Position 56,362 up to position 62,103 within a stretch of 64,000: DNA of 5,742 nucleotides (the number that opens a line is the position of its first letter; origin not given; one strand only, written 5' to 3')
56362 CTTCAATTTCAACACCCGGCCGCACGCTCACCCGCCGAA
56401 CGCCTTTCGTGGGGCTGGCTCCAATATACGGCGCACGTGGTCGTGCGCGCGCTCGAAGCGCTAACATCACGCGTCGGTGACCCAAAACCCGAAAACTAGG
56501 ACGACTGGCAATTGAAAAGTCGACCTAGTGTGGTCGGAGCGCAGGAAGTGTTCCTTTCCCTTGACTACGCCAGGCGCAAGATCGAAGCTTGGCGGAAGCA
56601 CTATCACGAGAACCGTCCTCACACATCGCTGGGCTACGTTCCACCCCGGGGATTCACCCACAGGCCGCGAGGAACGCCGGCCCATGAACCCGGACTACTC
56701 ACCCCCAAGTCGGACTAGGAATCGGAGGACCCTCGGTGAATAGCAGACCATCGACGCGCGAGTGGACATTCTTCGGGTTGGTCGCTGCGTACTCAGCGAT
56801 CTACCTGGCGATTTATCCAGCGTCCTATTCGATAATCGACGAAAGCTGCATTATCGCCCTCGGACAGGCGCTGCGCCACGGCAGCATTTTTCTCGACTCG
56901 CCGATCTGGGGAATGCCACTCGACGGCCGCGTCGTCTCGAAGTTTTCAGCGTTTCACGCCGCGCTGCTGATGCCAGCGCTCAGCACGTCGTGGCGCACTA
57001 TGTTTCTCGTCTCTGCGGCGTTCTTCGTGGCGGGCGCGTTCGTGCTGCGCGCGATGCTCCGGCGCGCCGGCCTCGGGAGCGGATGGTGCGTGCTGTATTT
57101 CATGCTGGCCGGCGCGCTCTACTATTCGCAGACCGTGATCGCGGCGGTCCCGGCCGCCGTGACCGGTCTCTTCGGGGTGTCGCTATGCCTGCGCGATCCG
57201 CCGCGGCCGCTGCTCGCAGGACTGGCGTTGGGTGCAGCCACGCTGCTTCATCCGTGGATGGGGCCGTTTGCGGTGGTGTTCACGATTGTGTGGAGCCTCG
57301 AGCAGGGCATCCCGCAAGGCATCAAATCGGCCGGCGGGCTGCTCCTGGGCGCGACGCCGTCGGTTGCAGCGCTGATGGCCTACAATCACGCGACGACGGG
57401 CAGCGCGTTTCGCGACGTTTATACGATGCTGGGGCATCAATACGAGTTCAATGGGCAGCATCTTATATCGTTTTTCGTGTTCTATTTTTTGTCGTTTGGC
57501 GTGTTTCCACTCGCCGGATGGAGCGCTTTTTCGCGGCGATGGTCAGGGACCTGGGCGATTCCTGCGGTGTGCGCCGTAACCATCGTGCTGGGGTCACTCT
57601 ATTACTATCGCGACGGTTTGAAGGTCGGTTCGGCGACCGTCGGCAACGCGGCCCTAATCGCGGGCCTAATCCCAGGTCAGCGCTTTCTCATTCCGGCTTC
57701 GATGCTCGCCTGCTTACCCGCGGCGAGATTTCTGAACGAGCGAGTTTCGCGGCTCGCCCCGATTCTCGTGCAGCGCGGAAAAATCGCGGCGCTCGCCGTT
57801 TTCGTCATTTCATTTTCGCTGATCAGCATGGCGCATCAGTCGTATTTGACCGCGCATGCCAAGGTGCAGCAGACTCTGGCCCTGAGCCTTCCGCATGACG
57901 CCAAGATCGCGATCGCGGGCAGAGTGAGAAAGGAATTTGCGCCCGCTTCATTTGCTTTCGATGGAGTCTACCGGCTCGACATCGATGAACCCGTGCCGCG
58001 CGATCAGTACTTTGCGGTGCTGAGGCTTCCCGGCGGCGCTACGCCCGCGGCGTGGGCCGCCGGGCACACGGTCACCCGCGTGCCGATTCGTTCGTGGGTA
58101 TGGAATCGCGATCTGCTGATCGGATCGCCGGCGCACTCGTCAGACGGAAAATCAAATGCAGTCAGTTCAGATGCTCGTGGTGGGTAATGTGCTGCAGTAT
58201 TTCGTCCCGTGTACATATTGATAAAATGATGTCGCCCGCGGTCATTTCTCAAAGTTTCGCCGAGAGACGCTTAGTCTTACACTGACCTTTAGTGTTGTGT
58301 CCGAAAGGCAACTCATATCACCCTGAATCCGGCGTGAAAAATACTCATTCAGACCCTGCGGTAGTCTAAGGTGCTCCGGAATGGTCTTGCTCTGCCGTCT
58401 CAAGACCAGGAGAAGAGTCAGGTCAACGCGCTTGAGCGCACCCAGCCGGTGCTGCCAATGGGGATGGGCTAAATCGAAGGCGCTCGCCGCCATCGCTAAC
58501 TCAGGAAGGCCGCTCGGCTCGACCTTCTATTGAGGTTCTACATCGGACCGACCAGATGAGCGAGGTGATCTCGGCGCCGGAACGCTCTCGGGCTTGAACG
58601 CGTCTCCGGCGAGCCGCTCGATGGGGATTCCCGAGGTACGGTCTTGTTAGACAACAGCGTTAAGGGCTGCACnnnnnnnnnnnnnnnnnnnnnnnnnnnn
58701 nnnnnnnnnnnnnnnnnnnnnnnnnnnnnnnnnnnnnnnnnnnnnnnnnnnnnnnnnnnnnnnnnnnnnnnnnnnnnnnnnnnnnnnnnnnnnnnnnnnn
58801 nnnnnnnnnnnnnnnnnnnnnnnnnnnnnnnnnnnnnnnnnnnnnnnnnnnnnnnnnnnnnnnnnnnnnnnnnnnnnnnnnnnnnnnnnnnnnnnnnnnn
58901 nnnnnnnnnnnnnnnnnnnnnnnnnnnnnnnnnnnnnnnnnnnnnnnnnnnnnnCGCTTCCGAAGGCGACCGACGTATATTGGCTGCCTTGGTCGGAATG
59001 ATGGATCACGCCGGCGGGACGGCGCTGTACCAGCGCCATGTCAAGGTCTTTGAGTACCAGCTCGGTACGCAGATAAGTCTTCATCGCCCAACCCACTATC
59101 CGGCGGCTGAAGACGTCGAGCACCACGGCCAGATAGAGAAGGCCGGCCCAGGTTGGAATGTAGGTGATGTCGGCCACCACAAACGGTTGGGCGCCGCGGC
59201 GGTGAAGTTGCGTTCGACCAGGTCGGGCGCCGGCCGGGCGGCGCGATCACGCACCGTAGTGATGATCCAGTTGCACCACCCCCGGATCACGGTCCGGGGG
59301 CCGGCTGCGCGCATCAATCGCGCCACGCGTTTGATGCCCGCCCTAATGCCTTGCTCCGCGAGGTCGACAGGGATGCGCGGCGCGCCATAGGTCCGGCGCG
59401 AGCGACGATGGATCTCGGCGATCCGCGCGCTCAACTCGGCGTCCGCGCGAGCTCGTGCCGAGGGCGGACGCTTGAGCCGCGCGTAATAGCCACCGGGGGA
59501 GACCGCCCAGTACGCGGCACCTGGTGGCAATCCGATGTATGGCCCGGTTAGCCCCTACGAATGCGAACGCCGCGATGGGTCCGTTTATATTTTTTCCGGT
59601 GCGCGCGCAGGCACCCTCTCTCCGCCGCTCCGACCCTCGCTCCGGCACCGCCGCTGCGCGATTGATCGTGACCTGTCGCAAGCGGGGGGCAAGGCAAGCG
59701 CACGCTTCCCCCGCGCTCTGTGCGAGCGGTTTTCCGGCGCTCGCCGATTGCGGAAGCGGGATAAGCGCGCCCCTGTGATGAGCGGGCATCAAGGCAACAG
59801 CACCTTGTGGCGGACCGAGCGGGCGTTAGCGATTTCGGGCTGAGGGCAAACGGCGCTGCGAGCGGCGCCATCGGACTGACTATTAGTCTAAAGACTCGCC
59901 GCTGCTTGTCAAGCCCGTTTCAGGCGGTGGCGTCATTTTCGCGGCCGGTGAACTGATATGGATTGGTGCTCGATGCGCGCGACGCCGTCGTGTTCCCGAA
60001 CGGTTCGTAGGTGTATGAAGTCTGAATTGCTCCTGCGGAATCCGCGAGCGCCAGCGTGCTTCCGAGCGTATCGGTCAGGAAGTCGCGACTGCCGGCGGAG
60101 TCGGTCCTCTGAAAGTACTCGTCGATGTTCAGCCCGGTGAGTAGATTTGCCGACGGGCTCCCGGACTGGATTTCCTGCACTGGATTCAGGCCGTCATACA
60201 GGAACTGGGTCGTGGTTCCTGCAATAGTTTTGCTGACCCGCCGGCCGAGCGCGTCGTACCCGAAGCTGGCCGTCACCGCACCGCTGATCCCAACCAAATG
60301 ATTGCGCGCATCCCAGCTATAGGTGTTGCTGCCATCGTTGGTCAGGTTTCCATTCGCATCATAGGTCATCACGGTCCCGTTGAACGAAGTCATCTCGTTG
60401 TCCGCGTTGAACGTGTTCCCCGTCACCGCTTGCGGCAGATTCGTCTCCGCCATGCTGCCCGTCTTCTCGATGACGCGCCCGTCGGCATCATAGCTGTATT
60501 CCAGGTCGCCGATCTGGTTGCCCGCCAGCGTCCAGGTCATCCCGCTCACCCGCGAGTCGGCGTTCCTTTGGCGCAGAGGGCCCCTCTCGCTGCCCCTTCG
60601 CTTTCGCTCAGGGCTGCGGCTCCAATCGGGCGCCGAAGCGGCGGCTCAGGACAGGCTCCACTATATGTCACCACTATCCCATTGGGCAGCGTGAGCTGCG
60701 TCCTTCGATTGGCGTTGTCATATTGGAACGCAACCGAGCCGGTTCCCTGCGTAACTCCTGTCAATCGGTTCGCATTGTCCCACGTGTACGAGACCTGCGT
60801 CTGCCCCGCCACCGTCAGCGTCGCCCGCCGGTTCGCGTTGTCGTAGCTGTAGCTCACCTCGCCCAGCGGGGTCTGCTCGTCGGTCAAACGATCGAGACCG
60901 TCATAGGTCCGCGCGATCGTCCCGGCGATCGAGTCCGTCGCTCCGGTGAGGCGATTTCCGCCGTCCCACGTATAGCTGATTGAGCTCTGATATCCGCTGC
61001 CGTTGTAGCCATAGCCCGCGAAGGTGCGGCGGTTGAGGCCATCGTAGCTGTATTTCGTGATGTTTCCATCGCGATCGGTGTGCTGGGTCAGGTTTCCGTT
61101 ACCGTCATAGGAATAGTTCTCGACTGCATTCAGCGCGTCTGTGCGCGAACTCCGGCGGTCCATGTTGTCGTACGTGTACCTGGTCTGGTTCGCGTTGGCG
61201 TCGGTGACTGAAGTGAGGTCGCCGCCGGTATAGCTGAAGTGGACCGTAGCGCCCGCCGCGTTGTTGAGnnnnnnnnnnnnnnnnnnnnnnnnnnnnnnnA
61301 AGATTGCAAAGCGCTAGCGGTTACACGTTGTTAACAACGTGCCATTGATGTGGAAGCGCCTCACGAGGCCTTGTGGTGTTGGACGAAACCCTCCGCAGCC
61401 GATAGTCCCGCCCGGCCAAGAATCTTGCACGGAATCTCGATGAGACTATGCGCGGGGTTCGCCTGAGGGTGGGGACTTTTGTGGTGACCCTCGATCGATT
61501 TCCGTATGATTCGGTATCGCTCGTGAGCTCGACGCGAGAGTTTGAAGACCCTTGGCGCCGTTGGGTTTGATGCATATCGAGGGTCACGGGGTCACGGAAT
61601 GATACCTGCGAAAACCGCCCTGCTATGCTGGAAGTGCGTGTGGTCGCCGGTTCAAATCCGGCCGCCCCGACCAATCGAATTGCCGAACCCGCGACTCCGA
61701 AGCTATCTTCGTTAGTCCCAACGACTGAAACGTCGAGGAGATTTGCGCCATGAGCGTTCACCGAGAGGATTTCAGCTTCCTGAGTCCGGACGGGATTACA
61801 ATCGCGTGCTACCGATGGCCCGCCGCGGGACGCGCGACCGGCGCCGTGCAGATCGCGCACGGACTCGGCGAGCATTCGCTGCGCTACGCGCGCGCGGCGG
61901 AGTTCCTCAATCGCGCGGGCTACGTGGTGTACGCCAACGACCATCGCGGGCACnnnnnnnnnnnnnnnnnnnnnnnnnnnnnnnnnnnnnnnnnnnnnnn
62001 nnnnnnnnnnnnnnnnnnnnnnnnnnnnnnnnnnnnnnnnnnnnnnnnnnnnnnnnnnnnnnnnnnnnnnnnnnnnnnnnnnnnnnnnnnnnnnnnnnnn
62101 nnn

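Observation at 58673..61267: Internal rhs YD-repeat fragment cut at its 3' end by an IS3 remnant and carrying a ~110-bp out-of-frame hairpin segment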

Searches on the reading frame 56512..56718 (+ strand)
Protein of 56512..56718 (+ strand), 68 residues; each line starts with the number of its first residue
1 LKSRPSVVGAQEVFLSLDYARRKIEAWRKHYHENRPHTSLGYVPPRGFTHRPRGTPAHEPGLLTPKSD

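Call 26: search_protein_families(library=ncbifam, proteins=[window:56512-56718:+], max_evalue=0.001)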
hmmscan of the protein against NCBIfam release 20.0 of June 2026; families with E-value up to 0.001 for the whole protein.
window:56512-56718:+ (68 aa): 2 families
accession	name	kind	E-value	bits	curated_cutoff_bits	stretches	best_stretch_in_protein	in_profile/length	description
NF033516.0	transpos_IS3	equivalog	1e-07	31.6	160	1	11-48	331-368/369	IS3 family transposase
NF033577.2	transpos_IS481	equivalog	0.00023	20.8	224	1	11-45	246-280/284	IS481 family transposase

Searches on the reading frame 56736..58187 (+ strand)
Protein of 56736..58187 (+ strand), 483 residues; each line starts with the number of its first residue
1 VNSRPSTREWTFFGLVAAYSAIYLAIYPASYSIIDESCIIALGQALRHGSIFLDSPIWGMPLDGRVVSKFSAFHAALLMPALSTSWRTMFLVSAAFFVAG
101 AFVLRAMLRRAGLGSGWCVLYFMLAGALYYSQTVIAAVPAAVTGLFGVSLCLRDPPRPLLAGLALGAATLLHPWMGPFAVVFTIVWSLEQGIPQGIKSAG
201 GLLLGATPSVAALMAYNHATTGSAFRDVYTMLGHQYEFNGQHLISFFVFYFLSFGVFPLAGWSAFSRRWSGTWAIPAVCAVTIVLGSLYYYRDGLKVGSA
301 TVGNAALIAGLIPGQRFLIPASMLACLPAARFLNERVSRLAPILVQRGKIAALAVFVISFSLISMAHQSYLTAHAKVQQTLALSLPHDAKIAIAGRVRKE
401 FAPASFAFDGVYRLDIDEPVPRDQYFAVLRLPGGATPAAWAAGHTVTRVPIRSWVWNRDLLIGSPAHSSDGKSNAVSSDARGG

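Call 17: find_encoding_contigs(protein=window:56736-58187:+, flank=10000, max_places=10)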
Protein window:56736-58187:+ (483 aa): 1 contig read that carries it; 1 place shown.
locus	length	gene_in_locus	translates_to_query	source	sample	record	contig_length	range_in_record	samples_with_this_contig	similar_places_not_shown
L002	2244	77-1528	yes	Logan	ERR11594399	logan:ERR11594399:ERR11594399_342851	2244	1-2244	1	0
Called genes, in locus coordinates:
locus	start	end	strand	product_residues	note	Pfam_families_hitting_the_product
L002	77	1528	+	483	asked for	-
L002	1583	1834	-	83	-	-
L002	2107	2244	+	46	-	?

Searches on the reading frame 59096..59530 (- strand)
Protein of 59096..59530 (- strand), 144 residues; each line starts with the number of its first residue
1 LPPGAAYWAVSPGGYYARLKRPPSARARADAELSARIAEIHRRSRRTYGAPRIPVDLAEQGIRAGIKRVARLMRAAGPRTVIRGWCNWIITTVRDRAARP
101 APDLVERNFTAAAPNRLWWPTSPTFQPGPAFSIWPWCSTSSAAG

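Call 11: search_protein_families(library=pfam, proteins=[window:59096-59530:-], max_evalue=0.1)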
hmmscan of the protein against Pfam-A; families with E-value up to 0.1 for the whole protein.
window:59096-59530:- (144 aa): 3 families
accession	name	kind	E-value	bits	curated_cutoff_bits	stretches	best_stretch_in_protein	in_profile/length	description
PF13276.12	HTH_21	-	9.3e-15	55.1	28.1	1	30-83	3-57/60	HTH-like domain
PF20932.3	Dicer_dsRBD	-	0.052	14.5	26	1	20-83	18-81/89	Dicer, dsRNA-binding domain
PF10128.15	OpcA_G6PD_assem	-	0.089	13.3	27.9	0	84-127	41-84/118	Glucose-6-phosphate dehydrogenase subunit N-terminal domain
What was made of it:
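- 58668..59578 (-): IS3-family relic: last codons of orfA, then OrfB with three frameshifts (near 59500, 59180 and 58950), then the right end. Call 11.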

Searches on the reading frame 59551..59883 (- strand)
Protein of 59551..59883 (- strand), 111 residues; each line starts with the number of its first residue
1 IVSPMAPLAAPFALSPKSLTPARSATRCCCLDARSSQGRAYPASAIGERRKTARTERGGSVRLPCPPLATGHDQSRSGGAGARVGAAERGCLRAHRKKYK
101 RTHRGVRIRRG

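Call 52: search_protein_families(library=pfam, proteins=[window:59551-59883:-], max_evalue=10)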
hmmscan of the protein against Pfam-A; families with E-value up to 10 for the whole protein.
seq(111 aa): 0 families

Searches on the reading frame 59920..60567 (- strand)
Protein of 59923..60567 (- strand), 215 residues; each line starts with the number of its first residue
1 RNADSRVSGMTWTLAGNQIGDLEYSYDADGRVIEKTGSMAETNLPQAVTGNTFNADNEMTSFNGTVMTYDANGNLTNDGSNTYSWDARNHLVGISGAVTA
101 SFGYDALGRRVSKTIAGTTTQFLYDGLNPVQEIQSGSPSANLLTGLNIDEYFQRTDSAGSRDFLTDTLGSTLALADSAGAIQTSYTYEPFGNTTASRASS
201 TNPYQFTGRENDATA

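Call 11: search_protein_families(library=pfam, proteins=[window:59923-60567:-], max_evalue=0.1)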
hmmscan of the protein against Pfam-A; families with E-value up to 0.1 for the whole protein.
seq(215 aa): 1 family
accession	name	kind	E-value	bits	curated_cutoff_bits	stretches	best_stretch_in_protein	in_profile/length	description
PF05593.20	RHS_repeat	-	8.4e-11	42.4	22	3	85-119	1-37/38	RHS Repeat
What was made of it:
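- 59920..60564 (-): Downstream reading frame: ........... ... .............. plus stop. Homology to Rhs ends at 59921-59925, inside the core domain. Call 11 (42 bits).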

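Call 19: find_encoding_contigs(protein=window:59920-60549:-, flank=10000, max_places=10)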
Protein window:59920-60549:- (209 aa): no gene with exactly this product is on record in the collection.

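Call 69: search_protein_families(library=ncbifam, proteins=[window:59923-60564:-], max_evalue=0.01)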
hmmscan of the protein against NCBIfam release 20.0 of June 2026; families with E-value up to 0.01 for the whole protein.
seq(214 aa): 1 family
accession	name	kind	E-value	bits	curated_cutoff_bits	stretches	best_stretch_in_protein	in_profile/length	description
TIGR01643.1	YD_repeat_2x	repeat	3.8e-10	39.8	15.8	0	84-121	1-41/42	YD repeat-containing protein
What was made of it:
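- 59920..60564 (-): Call 69.
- On Rhs / YD-repeat toxin: TIGR01643 scores 39.8 bits (call 69).
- Checked: TIGR01643 scores 39.8 bits on the C part (call 69).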

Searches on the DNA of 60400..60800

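Call 8: search_rna_families(source=window, start=60400, end=60800, threshold=evalue, max_evalue=10)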
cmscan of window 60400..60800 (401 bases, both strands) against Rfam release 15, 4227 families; matches with E-value up to 10: 2.
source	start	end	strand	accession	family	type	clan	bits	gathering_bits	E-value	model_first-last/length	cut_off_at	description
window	60592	60614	-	RF02987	GA-cis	Gene; sRNA;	-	15.3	34.7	1.4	55-78/88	no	GA-cis RNA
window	60400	60428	-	RF00647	MIR164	Gene; miRNA;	-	13.7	64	7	1-29/68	3'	MIR164 microRNA precursor family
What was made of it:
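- Tried and rejected: Rfam at E <= 10 on the insert gave only a GA-cis fragment at E = 1.4 (call 8).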

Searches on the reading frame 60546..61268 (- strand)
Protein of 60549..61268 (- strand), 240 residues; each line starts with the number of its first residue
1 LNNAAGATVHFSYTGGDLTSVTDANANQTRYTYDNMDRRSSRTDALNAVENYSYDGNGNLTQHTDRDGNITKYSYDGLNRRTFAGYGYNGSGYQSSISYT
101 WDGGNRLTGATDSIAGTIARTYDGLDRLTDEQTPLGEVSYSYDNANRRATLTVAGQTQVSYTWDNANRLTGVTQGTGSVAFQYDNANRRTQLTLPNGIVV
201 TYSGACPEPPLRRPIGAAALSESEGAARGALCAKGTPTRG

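Call 11: search_protein_families(library=pfam, proteins=[window:60549-61268:-], max_evalue=0.1)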
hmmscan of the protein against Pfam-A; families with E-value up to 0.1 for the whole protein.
seq(240 aa): 3 families
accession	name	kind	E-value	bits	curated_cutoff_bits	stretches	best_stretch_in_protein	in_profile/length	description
PF05593.20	RHS_repeat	-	6.1e-33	113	22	5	54-82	1-29/38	RHS Repeat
PF21786.3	Bflower_3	-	0.04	14.3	34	0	88-146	42-100/125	6-fold beta flower protein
PF09301.15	DUF1970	-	0.072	13.8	25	0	148-177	49-78/112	Domain of unknown function (DUF1970)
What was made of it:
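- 59920..61267 (-): Rhs/YD-repeat fragment as a whole (orphan-like cassette, pseudogene). Bounded by an in-frame TAA at 61268-61270 and ending at TGA 59920-59922. Pfam RHS_repeat in call 11.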

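Call 20: find_encoding_contigs(protein=window:60546-61163:-, flank=10000, max_places=10)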
Protein window:60546-61163:- (205 aa): 1 contig read that carries it; 1 place shown.
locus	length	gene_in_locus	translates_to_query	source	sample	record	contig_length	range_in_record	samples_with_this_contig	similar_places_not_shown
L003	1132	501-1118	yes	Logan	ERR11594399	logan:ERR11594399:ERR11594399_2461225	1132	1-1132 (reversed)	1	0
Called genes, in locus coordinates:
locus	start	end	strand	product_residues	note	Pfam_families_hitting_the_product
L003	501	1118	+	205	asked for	-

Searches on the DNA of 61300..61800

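Call 27: search_rna_families(source=window, start=61300, end=61800, threshold=evalue, max_evalue=1, show_alignments=2)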
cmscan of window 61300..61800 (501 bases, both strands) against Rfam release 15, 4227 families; matches with E-value up to 1: 1.
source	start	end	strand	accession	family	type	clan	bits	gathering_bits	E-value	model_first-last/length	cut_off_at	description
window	61554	61673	+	RF00023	tmRNA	Gene;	CL00001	22.6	47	2.9e-07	1-374/374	no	transfer-messenger RNA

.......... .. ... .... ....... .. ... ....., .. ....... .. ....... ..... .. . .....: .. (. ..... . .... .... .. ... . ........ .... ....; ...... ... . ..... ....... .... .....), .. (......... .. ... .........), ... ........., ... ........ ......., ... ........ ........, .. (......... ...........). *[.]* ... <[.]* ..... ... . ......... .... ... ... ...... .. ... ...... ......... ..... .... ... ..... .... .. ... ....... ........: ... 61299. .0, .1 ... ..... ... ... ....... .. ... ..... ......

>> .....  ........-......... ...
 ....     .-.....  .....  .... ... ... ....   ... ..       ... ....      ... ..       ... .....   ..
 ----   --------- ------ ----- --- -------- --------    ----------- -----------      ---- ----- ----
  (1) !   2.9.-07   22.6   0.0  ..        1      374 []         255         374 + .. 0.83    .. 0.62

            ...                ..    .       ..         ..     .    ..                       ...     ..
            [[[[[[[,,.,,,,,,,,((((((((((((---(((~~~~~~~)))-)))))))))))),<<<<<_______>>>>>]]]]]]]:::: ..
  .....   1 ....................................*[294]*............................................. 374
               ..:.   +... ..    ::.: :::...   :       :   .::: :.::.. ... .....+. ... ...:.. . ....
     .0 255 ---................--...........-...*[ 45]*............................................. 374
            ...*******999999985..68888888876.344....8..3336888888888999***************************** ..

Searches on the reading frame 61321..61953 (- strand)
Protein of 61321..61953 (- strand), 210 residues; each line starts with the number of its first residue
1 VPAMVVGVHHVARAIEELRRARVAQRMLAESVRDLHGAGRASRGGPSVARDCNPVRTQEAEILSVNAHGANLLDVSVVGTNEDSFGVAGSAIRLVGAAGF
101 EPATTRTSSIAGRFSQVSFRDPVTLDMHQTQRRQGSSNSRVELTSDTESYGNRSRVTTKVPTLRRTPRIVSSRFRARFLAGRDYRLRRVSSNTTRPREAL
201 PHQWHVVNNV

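Call 52: search_protein_families(library=pfam, proteins=[window:61321-61953:-], max_evalue=10)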
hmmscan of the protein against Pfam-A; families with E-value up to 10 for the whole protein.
window:61321-61953:- (210 aa): 1 family
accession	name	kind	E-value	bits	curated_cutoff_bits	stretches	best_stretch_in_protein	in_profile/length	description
PF02888.21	CaMBD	-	0.096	13.1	25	1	13-36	46-69/75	Calmodulin binding domain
